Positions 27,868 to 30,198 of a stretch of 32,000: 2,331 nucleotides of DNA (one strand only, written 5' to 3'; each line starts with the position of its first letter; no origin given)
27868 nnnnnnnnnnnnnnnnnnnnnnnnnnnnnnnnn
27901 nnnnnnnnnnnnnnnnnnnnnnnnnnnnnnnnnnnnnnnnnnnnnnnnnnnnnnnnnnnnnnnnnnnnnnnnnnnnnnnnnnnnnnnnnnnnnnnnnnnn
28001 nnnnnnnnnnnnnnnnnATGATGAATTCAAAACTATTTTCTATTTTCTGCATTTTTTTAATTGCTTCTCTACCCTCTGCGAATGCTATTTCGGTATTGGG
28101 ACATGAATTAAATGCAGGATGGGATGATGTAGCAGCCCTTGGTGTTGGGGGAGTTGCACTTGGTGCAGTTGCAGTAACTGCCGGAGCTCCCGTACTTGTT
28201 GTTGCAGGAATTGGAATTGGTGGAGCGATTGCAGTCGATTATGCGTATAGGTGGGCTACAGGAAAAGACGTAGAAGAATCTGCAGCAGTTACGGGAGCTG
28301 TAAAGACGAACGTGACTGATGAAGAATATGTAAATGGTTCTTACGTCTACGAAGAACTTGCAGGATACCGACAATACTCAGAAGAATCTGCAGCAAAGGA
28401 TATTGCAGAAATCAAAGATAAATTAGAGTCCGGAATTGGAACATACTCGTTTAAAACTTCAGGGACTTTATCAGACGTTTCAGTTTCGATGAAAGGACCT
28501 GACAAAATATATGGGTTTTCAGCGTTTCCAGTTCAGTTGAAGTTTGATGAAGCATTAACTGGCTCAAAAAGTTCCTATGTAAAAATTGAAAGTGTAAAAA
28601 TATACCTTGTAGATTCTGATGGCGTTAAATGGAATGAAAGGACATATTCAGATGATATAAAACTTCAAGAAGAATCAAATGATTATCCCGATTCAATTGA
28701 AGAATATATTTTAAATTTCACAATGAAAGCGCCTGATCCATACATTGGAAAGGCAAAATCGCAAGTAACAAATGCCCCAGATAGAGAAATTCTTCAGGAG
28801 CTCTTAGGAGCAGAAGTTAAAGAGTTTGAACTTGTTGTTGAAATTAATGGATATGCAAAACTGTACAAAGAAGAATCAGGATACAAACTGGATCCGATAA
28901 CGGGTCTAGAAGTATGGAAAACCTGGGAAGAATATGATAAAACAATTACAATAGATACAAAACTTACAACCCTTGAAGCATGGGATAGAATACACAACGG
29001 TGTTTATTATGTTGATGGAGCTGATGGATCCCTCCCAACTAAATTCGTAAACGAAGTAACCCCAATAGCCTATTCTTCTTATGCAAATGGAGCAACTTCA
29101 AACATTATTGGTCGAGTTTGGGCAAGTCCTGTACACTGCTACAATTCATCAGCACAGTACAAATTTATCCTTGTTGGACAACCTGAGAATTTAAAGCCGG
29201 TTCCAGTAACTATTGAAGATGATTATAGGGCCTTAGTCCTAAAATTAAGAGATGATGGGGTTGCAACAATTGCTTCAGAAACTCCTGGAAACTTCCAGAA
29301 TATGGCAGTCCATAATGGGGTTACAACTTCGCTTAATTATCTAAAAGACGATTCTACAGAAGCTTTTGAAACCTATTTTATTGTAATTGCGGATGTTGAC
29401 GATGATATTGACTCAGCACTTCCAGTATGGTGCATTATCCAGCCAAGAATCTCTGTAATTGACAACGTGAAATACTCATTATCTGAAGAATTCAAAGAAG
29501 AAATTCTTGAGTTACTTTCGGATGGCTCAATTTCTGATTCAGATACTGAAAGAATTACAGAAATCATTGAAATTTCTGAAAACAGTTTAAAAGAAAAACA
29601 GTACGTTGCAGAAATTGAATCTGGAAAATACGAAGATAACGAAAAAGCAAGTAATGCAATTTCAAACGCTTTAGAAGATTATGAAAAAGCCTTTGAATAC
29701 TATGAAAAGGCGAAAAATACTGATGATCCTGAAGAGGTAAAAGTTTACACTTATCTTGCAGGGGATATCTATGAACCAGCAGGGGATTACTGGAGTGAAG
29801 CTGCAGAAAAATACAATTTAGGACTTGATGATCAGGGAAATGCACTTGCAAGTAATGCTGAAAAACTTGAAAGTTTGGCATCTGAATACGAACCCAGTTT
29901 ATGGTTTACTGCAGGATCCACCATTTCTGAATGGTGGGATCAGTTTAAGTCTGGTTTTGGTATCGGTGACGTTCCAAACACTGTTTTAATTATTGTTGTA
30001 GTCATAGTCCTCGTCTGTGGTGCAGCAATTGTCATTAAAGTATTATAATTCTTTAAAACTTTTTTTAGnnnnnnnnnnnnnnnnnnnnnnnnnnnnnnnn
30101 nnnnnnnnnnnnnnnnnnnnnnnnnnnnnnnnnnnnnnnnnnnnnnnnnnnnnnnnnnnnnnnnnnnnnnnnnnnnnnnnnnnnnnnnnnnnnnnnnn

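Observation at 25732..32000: Translationally coupled operon of secreted, anchored and polytopic membrane proteins: candidate envelope or DNA-transfer apparatus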

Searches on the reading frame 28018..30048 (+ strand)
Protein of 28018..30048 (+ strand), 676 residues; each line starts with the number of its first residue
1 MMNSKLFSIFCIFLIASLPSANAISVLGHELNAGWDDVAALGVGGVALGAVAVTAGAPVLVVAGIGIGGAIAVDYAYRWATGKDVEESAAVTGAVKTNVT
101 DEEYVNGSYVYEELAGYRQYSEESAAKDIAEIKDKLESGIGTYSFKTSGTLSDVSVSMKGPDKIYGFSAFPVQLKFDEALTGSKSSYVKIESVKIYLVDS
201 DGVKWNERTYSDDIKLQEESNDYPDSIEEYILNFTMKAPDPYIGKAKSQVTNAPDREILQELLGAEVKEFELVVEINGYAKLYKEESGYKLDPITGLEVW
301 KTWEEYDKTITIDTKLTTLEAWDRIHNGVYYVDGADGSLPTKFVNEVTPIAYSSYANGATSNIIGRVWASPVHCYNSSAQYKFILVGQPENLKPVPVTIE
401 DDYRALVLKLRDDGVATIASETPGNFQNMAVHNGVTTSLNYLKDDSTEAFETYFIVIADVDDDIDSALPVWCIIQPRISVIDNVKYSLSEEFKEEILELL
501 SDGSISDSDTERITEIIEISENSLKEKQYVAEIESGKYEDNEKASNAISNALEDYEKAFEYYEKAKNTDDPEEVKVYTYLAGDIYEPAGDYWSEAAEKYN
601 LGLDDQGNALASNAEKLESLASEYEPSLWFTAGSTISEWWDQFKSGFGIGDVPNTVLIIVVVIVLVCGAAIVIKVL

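Call 5: search_protein_families(library=pfam, max_evalue=0.1, proteins=[window:28018-30048:+])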
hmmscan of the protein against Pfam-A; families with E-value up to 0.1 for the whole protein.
window:28018-30048:+ (676 aa): 3 families
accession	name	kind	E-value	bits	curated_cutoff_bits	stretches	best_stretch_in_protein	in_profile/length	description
PF22265.2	T26-6p_Ig-like_dom_2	-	7.3e-64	214.1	27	1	352-481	1-130/130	T26-6p, second immunoglobulin-like domain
PF22092.2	T26-6p_Ig-like_dom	-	1.7e-26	93.5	27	1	149-284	1-135/137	T26-6p, immunoglobulin-like domain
PF20984.2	PT26-6P_helical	-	4.5e-17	63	27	1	488-626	2-141/141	PT26-6P, helical domain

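Call 7: find_encoding_contigs(protein=window:28018-30048:+, flank=10000, max_places=6)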
Protein window:28018-30048:+ (676 aa): 5 contigs read that carry it; 4 places shown.
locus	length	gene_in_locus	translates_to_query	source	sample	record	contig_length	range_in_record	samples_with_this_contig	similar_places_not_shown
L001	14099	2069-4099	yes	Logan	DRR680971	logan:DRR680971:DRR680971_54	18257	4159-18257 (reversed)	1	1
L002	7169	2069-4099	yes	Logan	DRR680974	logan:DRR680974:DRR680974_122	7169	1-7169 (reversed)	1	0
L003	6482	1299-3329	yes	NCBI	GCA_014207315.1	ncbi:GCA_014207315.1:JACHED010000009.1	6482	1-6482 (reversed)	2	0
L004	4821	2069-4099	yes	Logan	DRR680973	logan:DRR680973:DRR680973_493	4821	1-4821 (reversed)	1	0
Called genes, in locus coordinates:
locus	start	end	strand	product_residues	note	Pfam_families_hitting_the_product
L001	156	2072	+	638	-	-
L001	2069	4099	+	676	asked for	PF22092:T26-6p_Ig-like_dom, PF22265:T26-6p_Ig-like_dom_2, PF20984:PT26-6P_helical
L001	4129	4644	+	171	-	-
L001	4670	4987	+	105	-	-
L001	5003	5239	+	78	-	-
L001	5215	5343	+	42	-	-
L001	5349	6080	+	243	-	-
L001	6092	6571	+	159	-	-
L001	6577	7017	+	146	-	-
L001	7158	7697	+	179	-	-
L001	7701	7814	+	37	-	-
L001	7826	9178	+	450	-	PF01935:DUF87 (weak)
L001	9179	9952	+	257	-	-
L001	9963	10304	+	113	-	-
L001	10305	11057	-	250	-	PF00497:SBP_bac_3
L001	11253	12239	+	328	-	PF01555:N6_N4_Mtase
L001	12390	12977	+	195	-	PF00239:Resolvase, PF02796:HTH_7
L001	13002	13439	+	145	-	PF21818:DUF6884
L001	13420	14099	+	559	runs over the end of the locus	PF09376:NurA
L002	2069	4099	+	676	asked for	PF22092:T26-6p_Ig-like_dom, PF22265:T26-6p_Ig-like_dom_2, PF20984:PT26-6P_helical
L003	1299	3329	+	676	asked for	PF22092:T26-6p_Ig-like_dom, PF22265:T26-6p_Ig-like_dom_2, PF20984:PT26-6P_helical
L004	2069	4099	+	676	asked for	PF22092:T26-6p_Ig-like_dom, PF22265:T26-6p_Ig-like_dom_2, PF20984:PT26-6P_helical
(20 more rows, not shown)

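Call 12: find_homologous_proteins(query=window:28018-30048:+)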
Query window:28018-30048:+ (676 aa): 23 proteins with E <= 0.001 among 8000 candidates.
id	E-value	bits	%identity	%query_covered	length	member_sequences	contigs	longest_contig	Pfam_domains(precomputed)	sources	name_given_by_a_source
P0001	0.0e+0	1455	97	100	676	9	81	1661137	PF22265.3,PF20984.2,PF22092.2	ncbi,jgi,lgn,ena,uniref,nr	ncbi:hypothetical protein [Methanococcus maripaludis]|uniref:Uncharacterized protein n=1 Tax=Methano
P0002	0.0e+0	1406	93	100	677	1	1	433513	PF22265.3,PF20984.2,PF22092.2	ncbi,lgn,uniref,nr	ncbi:hypothetical protein [Methanococcus maripaludis]|uniref:Tetratricopeptide (TPR) repeat protein 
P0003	0.0e+0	1403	92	100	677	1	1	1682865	PF22265.3,PF20984.2,PF22092.2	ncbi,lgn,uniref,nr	ncbi:tetratricopeptide (TPR) repeat protein [Methanococcus maripaludis]|uniref:Tetratricopeptide (TP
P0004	0.0e+0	1400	92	100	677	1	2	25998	PF22265.3,PF20984.2,PF22092.2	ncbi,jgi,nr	ncbi:MAG: hypothetical protein PWP73_817 [Methanococcus sp.]|jgi:hypothetical protein|nr:hypothetica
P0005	0.0e+0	1398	92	100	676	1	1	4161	PF22265.3,PF20984.2,PF22092.2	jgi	jgi:hypothetical protein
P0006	0.0e+0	1386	91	100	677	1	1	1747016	PF22265.3,PF20984.2,PF22092.2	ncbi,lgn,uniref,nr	ncbi:tetratricopeptide (TPR) repeat protein [Methanococcus maripaludis]|uniref:Tetratricopeptide (TP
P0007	0.0e+0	1384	91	100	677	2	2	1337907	PF22265.3,PF20984.2,PF22092.2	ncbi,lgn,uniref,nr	ncbi:hypothetical protein [Methanococcus maripaludis]|uniref:Tetratricopeptide (TPR) repeat protein 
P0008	0.0e+0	1375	90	100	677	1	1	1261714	PF22265.3,PF20984.2,PF22092.2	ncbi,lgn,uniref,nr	ncbi:tetratricopeptide (TPR) repeat protein [Methanococcus maripaludis]|uniref:Tetratricopeptide (TP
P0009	0.0e+0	1343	89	100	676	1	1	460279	PF22265.3,PF20984.2,PF22092.2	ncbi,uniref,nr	ncbi:hypothetical protein [Methanococcus maripaludis]|uniref:Uncharacterized protein n=2 Tax=Methano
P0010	0.0e+0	1257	82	100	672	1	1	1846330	PF22265.3,PF20984.2,PF22092.2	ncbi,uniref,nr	ncbi:hypothetical protein MMKA1_05130 [Methanococcus maripaludis KA1]|uniref:Uncharacterized protein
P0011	0.0e+0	1212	79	100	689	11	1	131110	PF22265.3,PF20984.2,PF22092.2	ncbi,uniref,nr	ncbi:hypothetical protein [Methanococcus maripaludis]|uniref:Tetratricopeptide (TPR) repeat protein 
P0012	0.0e+0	1198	77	100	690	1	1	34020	PF22265.3,PF20984.2,PF22092.2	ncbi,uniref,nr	ncbi:hypothetical protein [Methanococcus maripaludis]|uniref:Tetratricopeptide (TPR) repeat protein 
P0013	0.0e+0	1189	79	100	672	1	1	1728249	PF22265.3,PF20984.2,PF22092.2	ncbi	ncbi:tetratricopeptide repeat protein [Methanococcus sp. CF]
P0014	0.0e+0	1180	77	100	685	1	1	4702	PF22265.3,PF20984.2,PF22092.2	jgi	-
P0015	0.0e+0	1134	74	100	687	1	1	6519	PF22265.3,PF20984.2,PF22092.2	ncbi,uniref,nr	ncbi:hypothetical protein [Methanococcus maripaludis]|uniref:Tetratricopeptide (TPR) repeat protein 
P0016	3.9e-217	741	83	57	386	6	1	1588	PF22265.3,PF20984.2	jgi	jgi:hypothetical protein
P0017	6.3e-206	704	50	94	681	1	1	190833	PF22265.3,PF20984.2,PF22092.2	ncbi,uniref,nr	ncbi:hypothetical protein J2127_001013 [Methanococcus voltae]|uniref:hypothetical protein n=1 Tax=Me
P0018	8.3e-201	687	49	96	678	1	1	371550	PF22265.3,PF20984.2,PF22092.2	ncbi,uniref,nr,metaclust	ncbi:hypothetical protein [Methanococcus voltae]|uniref:Uncharacterized protein n=1 Tax=Methanococcu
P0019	3.1e-198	679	49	94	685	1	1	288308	PF22265.3,PF20984.2,PF22092.2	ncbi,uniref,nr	ncbi:hypothetical protein M2325_001292 [Methanococcus voltae PS]|uniref:Tetratricopeptide (TPR) repe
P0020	2.4e-124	434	36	100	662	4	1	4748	PF22265.3,PF20984.2,PF22092.2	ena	-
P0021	1.3e-60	224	32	77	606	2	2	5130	PF22265.3,PF20984.2,PF22092.2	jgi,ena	jgi:hypothetical protein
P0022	4.8e-43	166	29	73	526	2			PF22265.3,PF20984.2,PF22092.2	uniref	uniref:PT26-6P n=1 Tax=Thermococcus sp. 26-2 TaxID=195518 RepID=UPI000194EC42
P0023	2.0e-41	160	28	77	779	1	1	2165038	PF22265.3,PF20984.2,PF22092.2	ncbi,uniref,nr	ncbi:hypothetical protein [Thermococcus aciditolerans]|uniref:Uncharacterized protein n=1 Tax=Thermo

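Call 15: search_dna_similar(query=window:28018-30048:+, collection=plasmids, mode=protein, max_evalue=0.001)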
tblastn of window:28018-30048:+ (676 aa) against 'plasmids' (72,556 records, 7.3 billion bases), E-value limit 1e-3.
Records with a match: 3; places in all: 3; records where one place covers at least 80% of the query: 1.
Best place of each record, by identity: <60% 3.
By first word of the organism name: Methanocaldococcus 1; Pyrococcus 1; Thermococcus 1.
By predicted mobility (MOB-suite, as given by PLSDB): non-mobilizable 3.
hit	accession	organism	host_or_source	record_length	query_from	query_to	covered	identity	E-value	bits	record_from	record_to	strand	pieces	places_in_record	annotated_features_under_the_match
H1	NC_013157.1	Methanocaldococcus fervens AG86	-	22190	86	654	84%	44.2%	1e-130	432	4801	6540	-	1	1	hypothetical protein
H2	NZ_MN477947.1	Pyrococcus abyssi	-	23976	98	623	78%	29.0%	8e-52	201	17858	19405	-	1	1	glycine zipper domain-containing protein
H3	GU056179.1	Thermococcus sp. 26/2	-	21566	131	628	74%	28.6%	5e-31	138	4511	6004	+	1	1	t26-6p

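Call 16: search_dna_similar(query=window:28018-30048:+, collection=phages, mode=protein, max_evalue=0.001)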
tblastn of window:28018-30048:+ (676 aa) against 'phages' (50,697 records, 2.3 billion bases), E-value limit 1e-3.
No match.

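Call 30: search_protein_families(library=pfam, max_evalue=0.1, proteins=[L001:5349-6080:+, L001:6092-6571:+, L001:6577-7017:+, L001:7158-7697:+, L001:7826-9178:+, L001:9179-9952:+, L001:9963-10304:+, L001:7029-7154:+])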
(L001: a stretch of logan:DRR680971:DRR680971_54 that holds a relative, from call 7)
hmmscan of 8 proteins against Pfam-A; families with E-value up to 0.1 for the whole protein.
L001:5349-6080:+ (243 aa): 0 families

L001:6092-6571:+ (159 aa): 0 families

L001:6577-7017:+ (146 aa): 1 family
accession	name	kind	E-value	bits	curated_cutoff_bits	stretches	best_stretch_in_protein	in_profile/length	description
PF04120.17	Iron_permease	-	0.02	15.2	25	1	8-37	49-78/128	Low affinity iron permease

L001:7158-7697:+ (179 aa): 11 families
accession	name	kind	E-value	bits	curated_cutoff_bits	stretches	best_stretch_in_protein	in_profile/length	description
PF15905.10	HMMR_N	-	0.00068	19.6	30.1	1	56-118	240-303/330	Hyaluronan mediated motility receptor N-terminal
PF13851.11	GAS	-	0.0026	17.6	32.3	1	56-135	57-136/200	Growth-arrest specific micro-tubule binding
PF12805.13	FUSC-like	-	0.0052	16.3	22.1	1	52-137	88-174/284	FUSC-like inner membrane protein yccS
PF02009.21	RIFIN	-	0.007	16.7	32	1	54-174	195-313/327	Rifin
PF16046.10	FAM76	-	0.032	14.1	28.5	1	48-134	212-289/298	FAM76 protein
PF04012.17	PspA_IM30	-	0.036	14.1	33.9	1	49-114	80-142/220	PspA/IM30 family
PF23637.1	SH3BP4_C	-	0.056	13.9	27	0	37-81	58-102/110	SH3BP4 C-terminal helical domain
PF08614.16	ATG16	-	0.079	13.6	33.7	0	57-119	99-158/200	Autophagy protein 16 (ATG16)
PF06005.17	ZapB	-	0.081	13.8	31.5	0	83-127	24-68/71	Cell division protein ZapB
PF12698.13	ABC2_membrane_3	-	0.084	12.4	31.6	0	5-166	12-175/347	ABC-2 family transporter protein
PF09687.15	PRESAN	-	0.094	13.6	23.7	0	57-151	6-104/125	Plasmodium RESA N-terminal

L001:7826-9178:+ (450 aa): 13 families
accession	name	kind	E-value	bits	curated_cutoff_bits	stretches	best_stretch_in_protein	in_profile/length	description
PF01935.23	DUF87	-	5.6e-08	33.6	23.2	1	21-303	12-210/220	Helicase HerA, central domain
PF13401.12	AAA_22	-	2.5e-05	25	27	1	31-118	4-81/130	AAA domain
PF25199.1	nSTAND_NTPase5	-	0.0035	17.6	34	0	26-57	35-66/145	Novel STAND NTPase 5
PF10412.15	TrwB_AAD_bind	-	0.0089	15.4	20.5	1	28-58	11-41/387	Type IV secretion-system coupling protein DNA-binding domain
PF02367.23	TsaE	-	0.016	15.6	26.6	1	14-56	7-45/128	Threonylcarbamoyl adenosine biosynthesis protein TsaE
PF00910.28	RNA_helicase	-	0.024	15.6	21.5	0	35-60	1-26/105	RNA helicase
PF12846.13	AAA_10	-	0.028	13.9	27.5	0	329-374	244-289/362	AAA-like domain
PF00005.33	ABC_tran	-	0.038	15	25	1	25-56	4-35/137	ABC transporter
PF01580.24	FtsK_SpoIIIE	-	0.041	13.8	24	0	20-54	28-61/221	FtsK/SpoIIIE family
PF00931.28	NB-ARC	-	0.042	13.5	23.5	1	24-55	11-41/248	NB-ARC domain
PF05673.19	DUF815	-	0.074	12.6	23.8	0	27-59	48-80/249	Protein of unknown function (DUF815)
PF00004.35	AAA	-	0.079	13.9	21.2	0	36-60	2-26/131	ATPase family associated with various cellular activities (AAA)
PF20720.3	nSTAND3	-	0.084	13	27.2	0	30-56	15-41/155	Novel STAND NTPase 3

L001:9179-9952:+ (257 aa): 0 families

L001:9963-10304:+ (113 aa): 0 families

L001:7029-7154:+ (41 aa): 0 families

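Call 31: search_solved_structures(query=L001:7826-9178:+, max_evalue=1)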
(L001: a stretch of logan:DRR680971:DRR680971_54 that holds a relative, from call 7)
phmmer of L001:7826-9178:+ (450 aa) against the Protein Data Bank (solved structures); distinct sequences matched with E-value up to 1: 7.
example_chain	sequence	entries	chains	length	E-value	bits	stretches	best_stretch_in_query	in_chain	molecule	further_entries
8wet_A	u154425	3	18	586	1.1e-05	28.1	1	287-410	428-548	TdpA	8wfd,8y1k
8ziq_M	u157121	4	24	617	0.044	16.3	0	298-360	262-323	HerA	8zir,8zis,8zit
1jbk_A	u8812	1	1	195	0.38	13.2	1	9-61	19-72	CLPB PROTEIN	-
4d3r_A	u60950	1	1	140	0.73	12.3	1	273-309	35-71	DUAL SPECIFICITY PROTEIN PHOSPHATASE 19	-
3s4e_A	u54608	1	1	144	0.75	12.2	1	273-309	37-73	Dual specificity protein phosphatase 19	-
4d3q_A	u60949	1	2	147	0.76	12.2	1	273-310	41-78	DUAL SPECIFICITY PROTEIN PHOSPHATASE 19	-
4d3p_A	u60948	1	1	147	0.79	12.1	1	273-309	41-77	DUAL SPECIFICITY PROTEIN PHOSPHATASE 19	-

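Call 32: search_solved_structures(query=window:28018-30048:+, max_evalue=0.01, show_alignments=1)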
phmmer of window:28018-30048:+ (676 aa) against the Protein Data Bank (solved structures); distinct sequences matched with E-value up to 0.01: 3.
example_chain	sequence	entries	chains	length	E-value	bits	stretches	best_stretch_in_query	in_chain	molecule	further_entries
2wb7_A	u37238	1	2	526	1.5e-47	165.8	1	120-626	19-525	PT26-6P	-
7obi_A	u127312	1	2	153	7e-06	28.1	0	552-621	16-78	CTPR-rv4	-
3kd7_A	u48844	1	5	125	0.0061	18.4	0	553-611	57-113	CTPR390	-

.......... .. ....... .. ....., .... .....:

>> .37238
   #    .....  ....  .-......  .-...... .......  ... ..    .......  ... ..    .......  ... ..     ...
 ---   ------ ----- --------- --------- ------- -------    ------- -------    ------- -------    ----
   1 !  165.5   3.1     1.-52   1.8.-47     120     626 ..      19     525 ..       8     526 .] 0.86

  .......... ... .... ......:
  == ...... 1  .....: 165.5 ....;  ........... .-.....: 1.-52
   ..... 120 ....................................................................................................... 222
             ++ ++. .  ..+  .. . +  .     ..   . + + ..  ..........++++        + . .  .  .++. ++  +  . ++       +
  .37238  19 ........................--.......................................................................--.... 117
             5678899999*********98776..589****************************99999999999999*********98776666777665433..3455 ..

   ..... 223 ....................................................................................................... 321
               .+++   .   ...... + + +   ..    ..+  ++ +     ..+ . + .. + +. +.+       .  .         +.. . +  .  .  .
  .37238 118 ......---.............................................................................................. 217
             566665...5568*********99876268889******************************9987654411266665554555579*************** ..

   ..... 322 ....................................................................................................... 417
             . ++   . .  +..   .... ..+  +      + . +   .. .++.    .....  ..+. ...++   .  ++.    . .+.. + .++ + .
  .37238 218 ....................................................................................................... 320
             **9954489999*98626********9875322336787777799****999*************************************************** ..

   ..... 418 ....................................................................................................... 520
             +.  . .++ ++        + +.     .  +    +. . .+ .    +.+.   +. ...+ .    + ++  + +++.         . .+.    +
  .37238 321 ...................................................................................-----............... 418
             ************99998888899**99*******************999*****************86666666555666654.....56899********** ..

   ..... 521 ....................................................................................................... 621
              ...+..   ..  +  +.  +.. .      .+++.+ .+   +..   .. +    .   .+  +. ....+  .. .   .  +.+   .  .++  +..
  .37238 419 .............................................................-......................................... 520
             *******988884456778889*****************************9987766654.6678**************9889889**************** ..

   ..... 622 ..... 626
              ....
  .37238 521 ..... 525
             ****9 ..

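Call 41: find_related_loci(query=A3, collection=genome_contigs, flank=10000)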
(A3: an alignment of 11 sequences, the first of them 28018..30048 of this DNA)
Query A3 (676 aa) in genome_contigs; peptide patterns used: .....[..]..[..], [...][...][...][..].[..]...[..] (x = any residue, [..] = any of these).
30 stretches matched a pattern; 4 encode a relative of the query (tblastn E <= 1e-3); 4 distinct loci.
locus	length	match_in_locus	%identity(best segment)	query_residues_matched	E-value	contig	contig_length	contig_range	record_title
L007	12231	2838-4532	29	97-676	5e-58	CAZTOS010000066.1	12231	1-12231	MAG TPA_asm: uncultured Thermococci archaeon isolate SRP141559_co1_254 genome assembly, contig: NODE_2959_length_12231_c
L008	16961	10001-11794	28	45-639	9e-57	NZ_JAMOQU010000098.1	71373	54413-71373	MAG: Thermococcus sp. isolate 4561-380_maxbin2_scaf2bin.010 4561-380_scaffold_60_c1, whole genome shotgun sequence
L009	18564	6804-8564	30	55-637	5e-60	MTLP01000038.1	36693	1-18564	MAG: Thermococcus sp. JdFR-02 JGI24019J35510_1000285, whole genome shotgun sequence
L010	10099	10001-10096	52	142-174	2e-6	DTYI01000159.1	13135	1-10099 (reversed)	MAG TPA_asm: Thiotrichales bacterium isolate UWMA-0217 k99_2462859, whole genome shotgun sequence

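Call 53: search_protein_families(library=phrogs, max_evalue=0.01, proteins=[window:28018-30048:+, L001:5349-6080:+, L001:6092-6571:+, L001:6577-7017:+])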
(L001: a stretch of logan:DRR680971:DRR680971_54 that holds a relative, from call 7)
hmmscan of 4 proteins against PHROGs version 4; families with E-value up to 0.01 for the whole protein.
window:28018-30048:+ (676 aa): 0 families

L001:5349-6080:+ (243 aa): 0 families

L001:6092-6571:+ (159 aa): 0 families

L001:6577-7017:+ (146 aa): 0 families
